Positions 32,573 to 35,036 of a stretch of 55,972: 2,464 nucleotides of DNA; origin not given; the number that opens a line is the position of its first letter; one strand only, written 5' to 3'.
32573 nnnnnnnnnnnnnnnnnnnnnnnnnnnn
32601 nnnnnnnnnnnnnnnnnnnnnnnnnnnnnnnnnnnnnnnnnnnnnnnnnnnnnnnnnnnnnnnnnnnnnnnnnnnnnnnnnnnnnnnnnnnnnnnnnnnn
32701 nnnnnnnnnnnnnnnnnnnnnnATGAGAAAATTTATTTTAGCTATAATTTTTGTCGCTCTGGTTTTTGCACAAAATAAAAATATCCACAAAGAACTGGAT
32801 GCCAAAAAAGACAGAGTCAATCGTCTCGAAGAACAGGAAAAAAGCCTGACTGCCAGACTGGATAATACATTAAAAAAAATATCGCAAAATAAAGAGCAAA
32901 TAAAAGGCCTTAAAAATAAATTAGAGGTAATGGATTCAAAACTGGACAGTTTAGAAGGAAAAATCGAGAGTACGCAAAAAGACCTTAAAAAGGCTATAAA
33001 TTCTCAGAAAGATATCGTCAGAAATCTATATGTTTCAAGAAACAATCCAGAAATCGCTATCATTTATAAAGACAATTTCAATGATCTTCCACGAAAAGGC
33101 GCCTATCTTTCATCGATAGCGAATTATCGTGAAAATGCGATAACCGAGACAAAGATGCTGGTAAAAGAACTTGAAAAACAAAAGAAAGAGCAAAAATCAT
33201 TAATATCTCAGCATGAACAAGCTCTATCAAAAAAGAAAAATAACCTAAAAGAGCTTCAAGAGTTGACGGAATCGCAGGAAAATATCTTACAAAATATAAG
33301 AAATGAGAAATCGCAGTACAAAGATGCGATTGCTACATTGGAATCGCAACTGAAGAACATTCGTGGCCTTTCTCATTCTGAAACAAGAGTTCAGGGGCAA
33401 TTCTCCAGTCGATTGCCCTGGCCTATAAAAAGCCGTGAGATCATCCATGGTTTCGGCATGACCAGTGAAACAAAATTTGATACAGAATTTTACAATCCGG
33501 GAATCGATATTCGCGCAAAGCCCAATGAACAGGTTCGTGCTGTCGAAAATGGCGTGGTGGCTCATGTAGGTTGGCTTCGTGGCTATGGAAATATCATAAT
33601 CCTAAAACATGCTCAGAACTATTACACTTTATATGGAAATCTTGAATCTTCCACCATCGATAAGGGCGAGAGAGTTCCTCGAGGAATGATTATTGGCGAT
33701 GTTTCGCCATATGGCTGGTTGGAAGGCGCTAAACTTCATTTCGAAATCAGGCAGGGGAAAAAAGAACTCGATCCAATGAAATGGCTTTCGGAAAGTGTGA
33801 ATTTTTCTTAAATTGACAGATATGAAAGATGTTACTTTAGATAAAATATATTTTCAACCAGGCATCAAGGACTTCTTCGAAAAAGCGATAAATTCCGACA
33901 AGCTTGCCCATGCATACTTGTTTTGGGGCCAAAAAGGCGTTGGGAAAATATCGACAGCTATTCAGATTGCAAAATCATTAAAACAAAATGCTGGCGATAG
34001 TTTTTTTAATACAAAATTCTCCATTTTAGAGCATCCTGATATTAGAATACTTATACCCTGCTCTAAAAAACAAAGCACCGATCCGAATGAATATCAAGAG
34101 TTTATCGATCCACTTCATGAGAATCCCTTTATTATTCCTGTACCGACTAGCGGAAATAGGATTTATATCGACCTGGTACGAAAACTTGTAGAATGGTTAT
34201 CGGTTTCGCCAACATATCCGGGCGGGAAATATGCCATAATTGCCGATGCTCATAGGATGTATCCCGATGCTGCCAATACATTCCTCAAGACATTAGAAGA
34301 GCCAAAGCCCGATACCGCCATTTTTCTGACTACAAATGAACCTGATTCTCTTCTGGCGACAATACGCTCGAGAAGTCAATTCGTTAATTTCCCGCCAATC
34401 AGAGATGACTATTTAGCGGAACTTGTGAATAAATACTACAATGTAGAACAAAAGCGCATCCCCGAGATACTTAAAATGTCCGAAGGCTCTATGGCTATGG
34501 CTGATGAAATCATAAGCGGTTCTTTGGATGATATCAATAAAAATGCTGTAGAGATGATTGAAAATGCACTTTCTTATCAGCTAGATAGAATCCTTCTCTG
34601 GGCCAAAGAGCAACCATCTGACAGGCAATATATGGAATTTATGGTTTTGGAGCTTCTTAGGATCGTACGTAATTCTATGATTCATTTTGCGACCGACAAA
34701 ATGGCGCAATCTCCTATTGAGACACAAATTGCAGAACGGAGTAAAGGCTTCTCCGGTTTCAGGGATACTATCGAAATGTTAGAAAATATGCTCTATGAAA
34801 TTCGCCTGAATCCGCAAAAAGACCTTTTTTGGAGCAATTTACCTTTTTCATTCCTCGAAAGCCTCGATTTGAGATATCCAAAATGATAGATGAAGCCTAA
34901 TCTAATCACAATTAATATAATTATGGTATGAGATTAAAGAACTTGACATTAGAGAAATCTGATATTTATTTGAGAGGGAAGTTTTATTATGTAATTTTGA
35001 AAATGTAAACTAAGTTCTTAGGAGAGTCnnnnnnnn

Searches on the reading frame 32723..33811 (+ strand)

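Call 13: search_protein_families(library=pfam, proteins=[window:32723-33811:+], max_evalue=0.01)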
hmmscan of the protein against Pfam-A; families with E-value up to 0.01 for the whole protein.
window:32723-33811:+ (362 aa): 9 families
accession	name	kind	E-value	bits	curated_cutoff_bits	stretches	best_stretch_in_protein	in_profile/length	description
PF01551.29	Peptidase_M23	-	1.9e-25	89.3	28.7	1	258-351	3-96/96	Peptidase family M23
PF00261.25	Tropomyosin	-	0.00017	21.6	38.6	0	21-96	4-79/242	Tropomyosin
PF01576.24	Myosin_tail_1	-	0.0014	17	38.1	0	141-231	401-491/1081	Myosin tail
PF08614.16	ATG16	-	0.0016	19.1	33.7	0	136-214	72-150/200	Autophagy protein 16 (ATG16)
PF04513.17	Baculo_PEP_C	-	0.005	17.3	38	0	138-216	42-118/140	Baculovirus polyhedron envelope protein, PEP, C terminus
PF13851.11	GAS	-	0.0062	16.4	32.3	0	128-227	16-115/200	Growth-arrest specific micro-tubule binding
PF03961.19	FapA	-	0.007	16.5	31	0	15-98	148-236/272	Flagellar Assembly Protein A beta solenoid domain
PF10186.14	ATG14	-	0.007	15.9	33.2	1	18-94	28-105/347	Vacuolar sorting 38 and autophagy-related subunit 14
PF25450.1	Rab11-FIP3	-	0.0092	16.7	31.9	1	20-101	39-118/125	Rab11-FIP3-like domain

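Call 39: search_protein_families(library=padloc, proteins=[window:32723-33811:+], max_evalue=0.01)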
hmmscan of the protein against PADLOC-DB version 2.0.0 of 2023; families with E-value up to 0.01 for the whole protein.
window:32723-33811:+ (362 aa): 10 families
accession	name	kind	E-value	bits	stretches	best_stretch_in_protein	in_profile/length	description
PDLC00519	JetC1|JetC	-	1.7e-06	24.5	1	18-212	272-466/1097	DUF3584 domain; MukB-like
PDLC00601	ZorA1|ZorA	-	2.5e-05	21.1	1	20-198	486-661/699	MotA/ExbB/TolQ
PDLC00551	JetC2|JetC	-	5.6e-05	19.2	1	20-214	314-507/1365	DUF3584 domain; MukB-like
PDLC00582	JetC3|JetC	-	0.00013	17.9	1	18-215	807-999/1472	DUF3584 domain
PDLC00581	JetC3|JetC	-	0.00019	17.4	1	21-214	846-1032/1473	DUF3584 domain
PDLC03868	LmuB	-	0.0003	17.2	1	19-211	300-490/1035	-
PDLC03861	LmuB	-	0.0004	16.4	1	17-210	519-700/1213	-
PDLC00006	DruC1|DruC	-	0.0043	13.6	1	19-95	178-254/626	Unknown function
PDLC02714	PbeC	-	0.0045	13.8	0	142-217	368-441/651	PbeC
PDLC03864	LmuB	-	0.0063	13.1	0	22-90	280-347/657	-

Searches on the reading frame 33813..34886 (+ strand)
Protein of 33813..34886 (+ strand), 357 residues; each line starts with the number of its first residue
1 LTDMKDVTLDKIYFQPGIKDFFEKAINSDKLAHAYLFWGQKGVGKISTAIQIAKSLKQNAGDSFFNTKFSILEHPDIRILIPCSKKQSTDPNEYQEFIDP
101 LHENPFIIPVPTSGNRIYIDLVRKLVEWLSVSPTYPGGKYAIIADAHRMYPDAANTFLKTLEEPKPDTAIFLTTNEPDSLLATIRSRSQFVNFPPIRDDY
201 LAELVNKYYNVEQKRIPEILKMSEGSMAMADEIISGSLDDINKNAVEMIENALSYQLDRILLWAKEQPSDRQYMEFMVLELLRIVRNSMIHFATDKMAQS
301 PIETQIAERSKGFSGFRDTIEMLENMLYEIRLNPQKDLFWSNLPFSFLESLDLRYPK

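Call 13: search_protein_families(library=pfam, proteins=[window:33813-34886:+], max_evalue=0.01)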
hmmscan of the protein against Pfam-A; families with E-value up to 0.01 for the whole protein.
window:33813-34886:+ (357 aa): 3 families
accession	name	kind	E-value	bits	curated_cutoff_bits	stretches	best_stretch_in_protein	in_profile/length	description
PF13177.12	DNA_pol3_delta2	-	6.5e-32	111.2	27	1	15-196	2-160/161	DNA polymerase III, delta subunit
PF00004.35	AAA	-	8.6e-06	26.7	21.2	0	149-190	80-125/131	ATPase family associated with various cellular activities (AAA)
PF06479.17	Ribonuc_2-5A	-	0.0012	19.4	23.3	1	226-294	12-78/127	Ribonuclease 2-5A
